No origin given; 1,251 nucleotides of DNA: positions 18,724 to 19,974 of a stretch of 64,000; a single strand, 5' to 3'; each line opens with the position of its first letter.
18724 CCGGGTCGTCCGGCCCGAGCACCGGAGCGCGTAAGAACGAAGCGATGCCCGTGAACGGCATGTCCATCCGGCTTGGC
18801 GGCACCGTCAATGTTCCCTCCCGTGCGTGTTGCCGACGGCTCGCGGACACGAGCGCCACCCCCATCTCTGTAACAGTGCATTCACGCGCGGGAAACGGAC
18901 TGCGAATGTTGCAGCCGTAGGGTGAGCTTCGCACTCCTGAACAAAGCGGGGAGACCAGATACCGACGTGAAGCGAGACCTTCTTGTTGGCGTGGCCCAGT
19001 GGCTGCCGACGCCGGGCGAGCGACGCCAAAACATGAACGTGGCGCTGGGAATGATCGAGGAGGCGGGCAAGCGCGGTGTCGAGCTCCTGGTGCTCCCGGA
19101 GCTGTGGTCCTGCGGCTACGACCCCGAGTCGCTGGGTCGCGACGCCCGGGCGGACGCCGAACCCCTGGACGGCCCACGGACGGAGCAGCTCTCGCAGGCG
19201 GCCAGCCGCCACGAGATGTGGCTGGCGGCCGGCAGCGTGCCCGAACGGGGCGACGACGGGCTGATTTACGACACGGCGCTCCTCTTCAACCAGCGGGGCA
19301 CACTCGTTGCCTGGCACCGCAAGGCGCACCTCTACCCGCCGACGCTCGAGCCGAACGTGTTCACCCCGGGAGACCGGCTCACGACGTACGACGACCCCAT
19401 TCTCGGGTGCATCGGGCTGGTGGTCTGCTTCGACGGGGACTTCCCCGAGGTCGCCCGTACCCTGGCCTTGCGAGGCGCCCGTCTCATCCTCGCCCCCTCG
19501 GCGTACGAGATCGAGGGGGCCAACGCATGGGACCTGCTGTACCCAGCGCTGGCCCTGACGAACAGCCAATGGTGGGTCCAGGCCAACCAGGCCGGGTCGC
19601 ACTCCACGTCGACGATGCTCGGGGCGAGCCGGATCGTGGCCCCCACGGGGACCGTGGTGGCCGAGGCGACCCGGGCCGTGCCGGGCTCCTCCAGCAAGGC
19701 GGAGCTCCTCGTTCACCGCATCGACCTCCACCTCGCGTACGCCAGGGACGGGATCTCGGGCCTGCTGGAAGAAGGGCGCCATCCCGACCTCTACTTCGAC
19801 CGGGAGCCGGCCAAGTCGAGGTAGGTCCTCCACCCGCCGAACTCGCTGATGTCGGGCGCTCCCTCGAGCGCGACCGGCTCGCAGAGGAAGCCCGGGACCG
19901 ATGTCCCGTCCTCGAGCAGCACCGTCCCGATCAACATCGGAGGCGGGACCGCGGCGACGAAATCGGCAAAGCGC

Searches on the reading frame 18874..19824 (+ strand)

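Call 79: search_protein_families(library=pfam, proteins=[window:18874-19824:+], max_evalue=0.00001)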
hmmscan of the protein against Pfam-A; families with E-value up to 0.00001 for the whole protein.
window:18874-19824:+ (316 aa): 1 family
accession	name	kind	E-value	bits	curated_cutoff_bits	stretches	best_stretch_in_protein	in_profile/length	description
PF00795.27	CN_hydrolase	-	1.4e-45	156.1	23.2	1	38-287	2-250/256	Carbon-nitrogen hydrolase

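Call 96: search_protein_families(library=ncbifam, proteins=[window:18922-19824:+], max_evalue=1e-10)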
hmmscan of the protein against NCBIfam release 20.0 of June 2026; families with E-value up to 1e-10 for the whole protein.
window:18922-19824:+ (300 aa): 7 families
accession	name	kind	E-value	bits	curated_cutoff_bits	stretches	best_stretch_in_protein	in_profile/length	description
NF040852.1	nitrile_Arch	equivalog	2.7e-27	95.6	500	1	23-273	4-241/262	nitrilase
NF033621.1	de_GSH_amidase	exception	2.2e-24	86.2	355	1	33-252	12-227/260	deaminated glutathione amidase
NF043013.1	DeGluthAmidYersProt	equivalog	4.1e-22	78.6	500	1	81-257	60-247/278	deaminated glutathione amidase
NF009803.0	PRK13287.1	equivalog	2.2e-21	76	406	1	47-252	47-248/333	formamidase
TIGR03381.1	agmatine_aguB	equivalog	3.9e-20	72.4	410.25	1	33-291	13-276/279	N-carbamoylputrescine amidase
NF009802.0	PRK13286.1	equivalog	4.6e-19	68.6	427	1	47-251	46-248/345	aliphatic amidase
NF010588.0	PRK13981.1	equivalog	1.1e-11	43.9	479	1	19-250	4-233/546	NAD+ synthase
